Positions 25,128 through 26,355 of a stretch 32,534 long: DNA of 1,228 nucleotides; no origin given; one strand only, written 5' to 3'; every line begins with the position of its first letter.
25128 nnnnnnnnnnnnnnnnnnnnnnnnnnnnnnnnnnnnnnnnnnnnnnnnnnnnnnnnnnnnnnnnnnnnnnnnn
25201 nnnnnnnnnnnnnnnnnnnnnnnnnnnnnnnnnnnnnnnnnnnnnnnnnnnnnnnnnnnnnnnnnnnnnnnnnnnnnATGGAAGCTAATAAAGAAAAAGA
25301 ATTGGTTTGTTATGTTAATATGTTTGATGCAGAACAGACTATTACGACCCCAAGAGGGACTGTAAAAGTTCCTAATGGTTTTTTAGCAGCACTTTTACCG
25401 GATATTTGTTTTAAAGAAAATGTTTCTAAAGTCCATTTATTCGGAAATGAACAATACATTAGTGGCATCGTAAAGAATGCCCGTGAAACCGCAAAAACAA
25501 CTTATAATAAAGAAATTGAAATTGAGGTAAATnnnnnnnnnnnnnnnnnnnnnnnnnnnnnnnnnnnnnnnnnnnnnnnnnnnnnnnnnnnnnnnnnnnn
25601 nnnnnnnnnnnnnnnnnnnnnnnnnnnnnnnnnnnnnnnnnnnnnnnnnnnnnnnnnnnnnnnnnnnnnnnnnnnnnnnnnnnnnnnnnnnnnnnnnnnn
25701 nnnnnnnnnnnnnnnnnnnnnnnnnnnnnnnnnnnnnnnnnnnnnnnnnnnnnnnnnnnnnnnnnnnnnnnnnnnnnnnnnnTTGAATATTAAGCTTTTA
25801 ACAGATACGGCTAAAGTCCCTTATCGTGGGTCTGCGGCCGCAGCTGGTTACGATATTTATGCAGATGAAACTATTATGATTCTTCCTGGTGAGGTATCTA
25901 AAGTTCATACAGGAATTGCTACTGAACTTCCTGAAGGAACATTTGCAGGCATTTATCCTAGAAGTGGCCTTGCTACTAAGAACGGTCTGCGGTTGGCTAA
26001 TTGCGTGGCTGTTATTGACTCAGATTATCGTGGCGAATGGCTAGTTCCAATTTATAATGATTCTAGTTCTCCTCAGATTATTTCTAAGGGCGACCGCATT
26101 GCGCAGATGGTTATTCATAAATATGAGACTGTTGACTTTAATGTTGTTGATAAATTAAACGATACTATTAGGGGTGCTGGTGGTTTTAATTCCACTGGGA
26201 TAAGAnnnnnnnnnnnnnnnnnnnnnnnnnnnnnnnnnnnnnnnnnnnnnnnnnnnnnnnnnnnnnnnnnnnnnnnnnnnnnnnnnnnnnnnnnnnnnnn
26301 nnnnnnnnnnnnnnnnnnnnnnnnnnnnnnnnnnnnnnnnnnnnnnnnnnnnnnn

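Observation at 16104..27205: TAG sense codons are strongly unevenly distributed: absent from core replication enzymes, dense in homing endonucleases and accessory genes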

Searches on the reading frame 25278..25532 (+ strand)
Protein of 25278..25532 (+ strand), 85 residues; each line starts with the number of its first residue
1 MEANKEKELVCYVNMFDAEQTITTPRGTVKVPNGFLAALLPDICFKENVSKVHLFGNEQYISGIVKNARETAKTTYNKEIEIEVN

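Call 11: search_protein_families(library=pfam, max_evalue=0.01, proteins=[window:25278-25532:+])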
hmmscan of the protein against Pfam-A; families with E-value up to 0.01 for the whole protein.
seq(85 aa): 0 families

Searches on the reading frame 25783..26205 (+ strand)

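Call 11: search_protein_families(library=pfam, max_evalue=0.01, proteins=[window:25783-26205:+])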
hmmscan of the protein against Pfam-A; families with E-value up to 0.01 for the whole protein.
seq(141 aa): 2 families
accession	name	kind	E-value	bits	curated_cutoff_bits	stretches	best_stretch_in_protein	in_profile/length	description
PF00692.24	dUTPase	-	2.8e-29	101.9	22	1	9-139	2-129/129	dUTPase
PF22769.1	DCD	-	2.2e-09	38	27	1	27-113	67-152/153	dCTP deaminase-like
